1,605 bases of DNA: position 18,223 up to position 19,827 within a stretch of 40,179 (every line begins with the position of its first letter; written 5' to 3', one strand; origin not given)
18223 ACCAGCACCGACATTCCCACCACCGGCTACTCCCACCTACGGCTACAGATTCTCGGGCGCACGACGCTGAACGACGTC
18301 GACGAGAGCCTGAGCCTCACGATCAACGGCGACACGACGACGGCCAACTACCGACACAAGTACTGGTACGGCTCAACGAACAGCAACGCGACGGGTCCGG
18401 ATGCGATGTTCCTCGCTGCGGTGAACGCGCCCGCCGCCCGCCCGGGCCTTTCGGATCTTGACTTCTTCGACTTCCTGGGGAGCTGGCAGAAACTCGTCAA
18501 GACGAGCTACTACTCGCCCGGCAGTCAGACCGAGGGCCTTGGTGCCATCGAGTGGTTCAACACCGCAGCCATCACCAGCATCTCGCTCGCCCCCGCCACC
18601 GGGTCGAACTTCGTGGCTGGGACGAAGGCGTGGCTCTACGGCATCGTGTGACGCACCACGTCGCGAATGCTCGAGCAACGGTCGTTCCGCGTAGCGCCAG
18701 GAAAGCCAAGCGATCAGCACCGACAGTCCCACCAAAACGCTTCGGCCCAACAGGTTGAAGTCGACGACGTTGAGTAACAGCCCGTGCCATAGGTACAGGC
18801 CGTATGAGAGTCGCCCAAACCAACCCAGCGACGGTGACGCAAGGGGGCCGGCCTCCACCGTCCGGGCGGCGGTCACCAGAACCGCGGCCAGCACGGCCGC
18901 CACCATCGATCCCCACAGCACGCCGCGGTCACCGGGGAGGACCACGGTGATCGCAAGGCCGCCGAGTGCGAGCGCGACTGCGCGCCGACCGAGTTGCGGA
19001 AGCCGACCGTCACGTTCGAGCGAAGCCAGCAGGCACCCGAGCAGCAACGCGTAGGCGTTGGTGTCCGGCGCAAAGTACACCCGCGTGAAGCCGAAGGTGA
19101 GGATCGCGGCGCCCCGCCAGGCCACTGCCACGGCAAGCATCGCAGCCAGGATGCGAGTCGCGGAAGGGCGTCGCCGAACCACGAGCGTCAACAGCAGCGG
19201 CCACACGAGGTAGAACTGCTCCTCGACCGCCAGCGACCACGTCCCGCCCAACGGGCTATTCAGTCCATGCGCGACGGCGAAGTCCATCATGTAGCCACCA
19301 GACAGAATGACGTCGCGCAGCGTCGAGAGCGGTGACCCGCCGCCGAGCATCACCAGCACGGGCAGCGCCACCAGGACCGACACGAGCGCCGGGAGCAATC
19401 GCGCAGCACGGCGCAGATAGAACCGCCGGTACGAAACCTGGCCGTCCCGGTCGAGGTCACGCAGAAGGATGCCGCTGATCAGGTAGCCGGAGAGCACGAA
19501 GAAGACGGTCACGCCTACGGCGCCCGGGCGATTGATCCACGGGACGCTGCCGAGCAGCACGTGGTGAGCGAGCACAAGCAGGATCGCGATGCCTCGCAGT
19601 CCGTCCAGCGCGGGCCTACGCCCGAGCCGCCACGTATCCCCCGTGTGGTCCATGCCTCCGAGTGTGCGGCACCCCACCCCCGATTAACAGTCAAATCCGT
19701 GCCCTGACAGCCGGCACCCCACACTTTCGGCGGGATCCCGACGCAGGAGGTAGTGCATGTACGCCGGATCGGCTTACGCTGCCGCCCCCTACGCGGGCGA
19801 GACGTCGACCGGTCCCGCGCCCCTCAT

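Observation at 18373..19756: Antisense, lower-GC acyltransferase-3 moron inside the tail-fibre region (candidate lysogenic conversion / receptor masking)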

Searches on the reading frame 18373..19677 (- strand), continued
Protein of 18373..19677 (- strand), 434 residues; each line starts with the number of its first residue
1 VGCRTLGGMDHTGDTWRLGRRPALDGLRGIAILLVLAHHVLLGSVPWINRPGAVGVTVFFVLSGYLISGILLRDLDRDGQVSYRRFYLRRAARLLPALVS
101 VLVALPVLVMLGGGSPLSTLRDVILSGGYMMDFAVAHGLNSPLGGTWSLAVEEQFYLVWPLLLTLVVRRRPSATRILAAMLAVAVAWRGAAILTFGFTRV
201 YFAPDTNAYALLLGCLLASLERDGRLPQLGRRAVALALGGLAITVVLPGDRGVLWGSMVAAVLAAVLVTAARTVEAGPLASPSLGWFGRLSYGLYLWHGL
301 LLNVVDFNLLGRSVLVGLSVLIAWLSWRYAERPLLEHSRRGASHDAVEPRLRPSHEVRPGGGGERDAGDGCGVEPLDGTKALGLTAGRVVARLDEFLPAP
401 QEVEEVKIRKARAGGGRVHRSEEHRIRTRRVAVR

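Call 84: fold_search(model_id=the predicted structure, library=pdb)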
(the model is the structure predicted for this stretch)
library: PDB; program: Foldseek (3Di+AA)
matches with E <= 10: 384; with E <= 0.001: 0
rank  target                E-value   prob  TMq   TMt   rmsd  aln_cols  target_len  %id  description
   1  8vkj_B                5.3e-02  0.98  0.32  0.27  12.9       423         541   14  Cryo-EM structure of human HGSNAT bound with Acetyl-CoA (released 2024-06-26)
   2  8vkj_A                5.5e-02  0.99  0.32  0.26  13.5       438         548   13  Cryo-EM structure of human HGSNAT bound with Acetyl-CoA (released 2024-06-26)
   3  8vlu_B                6.0e-02  0.97  0.31  0.25  14.3       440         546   13  Cryo-EM structure of human HGSNAT bound with CoA (released 2024-06-26)
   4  6t1z                  1.0e-01  0.47  0.18  0.19  19.1       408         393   12  LmrP from L. lactis, in an outward-open conformation, bound to Hoechst 33342 (released 2020-07-29)
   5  9b3o                  1.2e-01  0.35  0.17  0.19  17.5       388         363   14  NorA in inward-occluded conformation (NorA-BRIL fusion) (released 2024-12-11)
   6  8vlg_A                1.5e-01  0.95  0.32  0.26  14.6       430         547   13  Cryo-EM structure of human HGSNAT bound with Acetyl-CoA and substrate analog (released 2024-06-26)
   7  8vli_B                1.6e-01  0.92  0.31  0.26  12.7       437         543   13  Cryo-EM structure of human HGSNAT bound with CoA and product analog (released 2024-06-26)
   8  6d9w_A                1.7e-01  0.23  0.15  0.16  21.9       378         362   15  Crystal structure of Deinococcus radiodurans MntH, an Nramp-family transition metal transporter, in the inward-open ap (released 2019-02-13)
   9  8tth_A                2.3e-01  0.28  0.18  0.20  17.5       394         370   12  NorA single mutant - D307N at pH 7.5 (released 2024-05-29)
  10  9b3m                  2.8e-01  0.23  0.18  0.19  18.4       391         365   14  NorA in inward-open conformation (NorA-BRIL fusion) (released 2024-12-11)
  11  8b70_A                3.3e-01  0.13  0.14  0.12  21.2       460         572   13  KimA from B. subtilis with nucleotide second-messenger c-di-AMP bound (released 2023-01-18)
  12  3vvp_B                3.4e-01  0.33  0.17  0.17  16.1       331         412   15  Crystal structure of MATE in complex with Br-NRF (released 2013-04-03)
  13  9jbt                  3.4e-01  0.21  0.18  0.19  18.3       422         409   14  Structure of LAT4 in complex with Phe (released 2026-03-11)
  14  4kpp_A                3.4e-01  0.16  0.15  0.15  18.4       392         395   14  Crystal Structure of H+/Ca2+ Exchanger CAX (released 2013-06-26)
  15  4atv_A                3.9e-01  0.25  0.19  0.20  21.2       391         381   12  STRUCTURE OF A TRIPLE MUTANT OF THE NHAA DIMER, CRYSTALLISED AT LOW PH (released 2013-07-10)
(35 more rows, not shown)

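Call 100: find_encoding_contigs(protein=P0074, flank=10000, max_places=2)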
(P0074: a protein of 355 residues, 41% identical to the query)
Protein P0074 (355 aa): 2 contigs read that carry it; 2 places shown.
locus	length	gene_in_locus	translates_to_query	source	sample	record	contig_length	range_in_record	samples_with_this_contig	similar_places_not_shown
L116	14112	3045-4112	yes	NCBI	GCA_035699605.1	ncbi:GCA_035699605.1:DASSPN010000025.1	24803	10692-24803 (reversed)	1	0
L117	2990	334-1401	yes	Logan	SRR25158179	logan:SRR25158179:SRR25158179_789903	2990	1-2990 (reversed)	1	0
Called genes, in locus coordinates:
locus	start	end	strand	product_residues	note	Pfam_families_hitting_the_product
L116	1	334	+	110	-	PF13223:DUF4031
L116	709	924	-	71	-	-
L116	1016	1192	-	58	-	-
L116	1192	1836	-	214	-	-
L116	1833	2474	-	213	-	PF01510:Amidase_2 (weak)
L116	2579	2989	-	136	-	-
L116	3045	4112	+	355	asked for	PF01757:Acyl_transf_3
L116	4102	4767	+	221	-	PF17836:PglD_N (weak), PF25084:LbH_EIF2B (faint), PF25087:GMPPB_C (weak), PF00132:Hexapep (weak)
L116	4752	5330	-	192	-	-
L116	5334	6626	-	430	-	PF04616:Glyco_hydro_43 (weak)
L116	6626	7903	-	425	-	-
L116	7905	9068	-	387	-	-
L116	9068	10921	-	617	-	PF24517:CBM96, PF25788:Ig_Rha78A_N (faint)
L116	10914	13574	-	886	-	-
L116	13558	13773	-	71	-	-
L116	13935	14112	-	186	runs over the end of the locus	-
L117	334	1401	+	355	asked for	PF01757:Acyl_transf_3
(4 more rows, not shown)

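Call 104: search_protein_families(library=padloc, proteins=[window:18376-19653:-], max_evalue=0.01)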
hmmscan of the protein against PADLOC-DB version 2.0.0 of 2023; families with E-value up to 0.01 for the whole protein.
window:18376-19653:- (426 aa): 0 families

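Call 105: search_protein_families(library=ncbifam, proteins=[window:18376-19653:-], max_evalue=0.001)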
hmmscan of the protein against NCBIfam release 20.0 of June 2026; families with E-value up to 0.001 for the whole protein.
window:18376-19653:- (426 aa): 1 family
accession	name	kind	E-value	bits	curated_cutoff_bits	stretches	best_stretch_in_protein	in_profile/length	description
NF058601.1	ActlTfSucTMsmeg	equivalog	7.7e-18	64.3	1275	1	13-335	32-389/723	acetyltransferase SucT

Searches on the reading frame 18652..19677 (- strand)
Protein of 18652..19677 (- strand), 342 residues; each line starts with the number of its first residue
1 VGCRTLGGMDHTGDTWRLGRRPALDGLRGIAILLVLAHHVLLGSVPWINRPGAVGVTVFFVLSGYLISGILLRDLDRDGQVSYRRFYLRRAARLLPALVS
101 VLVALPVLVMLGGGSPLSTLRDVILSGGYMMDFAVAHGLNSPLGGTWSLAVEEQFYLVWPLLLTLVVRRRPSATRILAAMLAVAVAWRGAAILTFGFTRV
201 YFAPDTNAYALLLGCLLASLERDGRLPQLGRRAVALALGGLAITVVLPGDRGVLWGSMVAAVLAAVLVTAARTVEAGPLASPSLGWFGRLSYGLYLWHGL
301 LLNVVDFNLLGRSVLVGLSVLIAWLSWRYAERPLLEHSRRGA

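Call 13: search_dna_similar(query=window:18652-19677:-, collection=phages, mode=protein, max_rows=30)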
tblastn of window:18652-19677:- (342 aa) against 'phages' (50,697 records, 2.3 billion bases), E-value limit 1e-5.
No match.

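Call 22: search_solved_structures(query=window:18652-19677:-, max_evalue=1, show_alignments=2)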
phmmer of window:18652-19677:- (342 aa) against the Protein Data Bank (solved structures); distinct sequences matched with E-value up to 1: 0.

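Call 37: find_related_loci(query=A1, collection=viral_contigs, flank=6000)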
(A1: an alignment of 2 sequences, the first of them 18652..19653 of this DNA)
Query A1 (334 aa) in viral_contigs; peptide patterns used: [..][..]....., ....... (x = any residue, [..] = any of these).
346 stretches matched a pattern; 281 encode a relative of the query (tblastn E <= 1e-3); the best 80 are kept; 80 distinct loci.
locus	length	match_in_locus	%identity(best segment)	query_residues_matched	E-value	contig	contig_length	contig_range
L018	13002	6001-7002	40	1-333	2e-46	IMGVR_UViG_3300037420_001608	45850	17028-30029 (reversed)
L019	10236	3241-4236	40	4-332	1e-43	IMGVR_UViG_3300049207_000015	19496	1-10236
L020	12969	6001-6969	38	2-307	1e-42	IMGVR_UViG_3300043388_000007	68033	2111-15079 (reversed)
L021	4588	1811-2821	35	5-325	1e-39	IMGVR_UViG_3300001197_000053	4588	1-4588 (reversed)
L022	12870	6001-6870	39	13-331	3e-39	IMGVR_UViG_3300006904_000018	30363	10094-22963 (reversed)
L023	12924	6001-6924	41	10-331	3e-39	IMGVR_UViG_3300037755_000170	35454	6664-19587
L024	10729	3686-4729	34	6-329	5e-36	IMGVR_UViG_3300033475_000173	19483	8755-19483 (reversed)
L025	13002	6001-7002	34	13-326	1e-35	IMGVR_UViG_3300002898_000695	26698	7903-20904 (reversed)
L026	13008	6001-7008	36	4-331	1e-35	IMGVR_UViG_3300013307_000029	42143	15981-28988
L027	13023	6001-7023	35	12-331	6e-36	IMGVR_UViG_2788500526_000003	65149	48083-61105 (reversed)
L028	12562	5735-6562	38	12-290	2e-35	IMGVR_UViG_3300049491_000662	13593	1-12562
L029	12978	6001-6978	35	13-332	1e-35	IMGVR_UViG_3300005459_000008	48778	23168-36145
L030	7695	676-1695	34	13-325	2e-35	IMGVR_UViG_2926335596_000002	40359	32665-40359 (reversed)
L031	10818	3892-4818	43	12-328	5e-35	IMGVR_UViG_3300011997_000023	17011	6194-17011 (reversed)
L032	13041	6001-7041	32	3-331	7e-35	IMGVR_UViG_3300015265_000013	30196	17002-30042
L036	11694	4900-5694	37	7-332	2e-33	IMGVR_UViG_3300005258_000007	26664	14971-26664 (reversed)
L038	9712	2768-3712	39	8-326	5e-33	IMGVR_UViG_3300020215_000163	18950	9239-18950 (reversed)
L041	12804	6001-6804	36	9-297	1e-32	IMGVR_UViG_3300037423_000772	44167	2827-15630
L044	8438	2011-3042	35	1-326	1e-31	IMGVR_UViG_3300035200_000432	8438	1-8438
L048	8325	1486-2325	40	14-296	3e-31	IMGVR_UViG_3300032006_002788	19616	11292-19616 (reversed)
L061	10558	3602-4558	34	3-290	3e-29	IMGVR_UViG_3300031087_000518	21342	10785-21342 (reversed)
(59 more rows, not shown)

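Call 64: search_protein_families(library=phrogs, proteins=[L018:7009-7263:-, L019:4236-4646:-, L038:3763-4473:-, L041:6903-8129:-, L048:2437-4455:-, L036:6375-7862:-, L044:3902-6058:-, L061:5748-7943:-, L028:7022-8026:-, L031:4825-5802:-], max_evalue=0.001)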
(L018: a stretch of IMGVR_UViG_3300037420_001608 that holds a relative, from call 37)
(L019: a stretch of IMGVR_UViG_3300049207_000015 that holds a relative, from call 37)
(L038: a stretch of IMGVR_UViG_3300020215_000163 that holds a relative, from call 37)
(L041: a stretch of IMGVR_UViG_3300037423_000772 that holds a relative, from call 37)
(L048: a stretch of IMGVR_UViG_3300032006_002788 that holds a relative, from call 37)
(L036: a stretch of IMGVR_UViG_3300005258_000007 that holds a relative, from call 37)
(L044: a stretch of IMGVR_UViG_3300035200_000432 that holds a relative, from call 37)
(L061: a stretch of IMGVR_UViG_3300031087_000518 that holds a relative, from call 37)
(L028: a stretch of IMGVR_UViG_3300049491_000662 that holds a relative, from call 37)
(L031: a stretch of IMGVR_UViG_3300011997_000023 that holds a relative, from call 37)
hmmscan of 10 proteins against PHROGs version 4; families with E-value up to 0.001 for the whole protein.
L018:7009-7263:- (84 aa): 0 families

L019:4236-4646:- (136 aa): 0 families

L038:3763-4473:- (236 aa): 0 families

L041:6903-8129:- (408 aa): 0 families

L048:2437-4455:- (672 aa): 1 family
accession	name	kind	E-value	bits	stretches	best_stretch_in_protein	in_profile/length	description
phrog_12736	-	head and packaging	2.5e-06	27.1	1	511-670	245-409/762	virion structural protein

L036:6375-7862:- (495 aa): 10 families
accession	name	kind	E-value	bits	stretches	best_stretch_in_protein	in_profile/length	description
phrog_7458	-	tail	5.2e-10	39.2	1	40-97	119-173/732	tail spike protein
phrog_14558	-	tail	3.7e-09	36.4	1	47-159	104-217/740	tail spike protein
phrog_2234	-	tail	2e-07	31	1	46-376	184-449/757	tail spike protein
phrog_9707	-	tail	9.9e-07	28.7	1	47-112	182-249/667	tail protein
phrog_14442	-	tail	1.6e-06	27.9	1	46-150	191-289/733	tail protein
phrog_15455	-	tail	4.2e-06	26.5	1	49-168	149-277/652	tail fiber protein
phrog_17212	-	connector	1.2e-05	25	1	45-95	139-189/631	pre-neck appendage protein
phrog_18522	-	tail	0.00014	21.3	1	49-96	175-220/612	tail protein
phrog_20231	-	tail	0.00016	21.4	1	48-83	174-209/691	tail protein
phrog_12123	-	tail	0.00017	21.1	1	47-95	84-132/799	tail spike protein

L044:3902-6058:- (718 aa): 2 families
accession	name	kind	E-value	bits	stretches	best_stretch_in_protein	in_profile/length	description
phrog_4250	-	tail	2.4e-06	27.2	1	152-239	193-271/786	EPS depolymerase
phrog_18162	-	tail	5.5e-05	22.5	1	169-255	206-288/800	tail fiber protein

L061:5748-7943:- (731 aa): 1 family
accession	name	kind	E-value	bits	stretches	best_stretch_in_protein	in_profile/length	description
phrog_4217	-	tail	1.9e-09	37.7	1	212-434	209-431/694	tail protein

L028:7022-8026:- (334 aa): 2 families
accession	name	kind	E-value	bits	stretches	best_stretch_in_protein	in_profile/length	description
phrog_2448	-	unknown function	2.5e-33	116.7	1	3-331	2-332/335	-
phrog_6368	-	unknown function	4.2e-22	79.8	1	75-331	74-325/328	-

L031:4825-5802:- (325 aa): 0 families
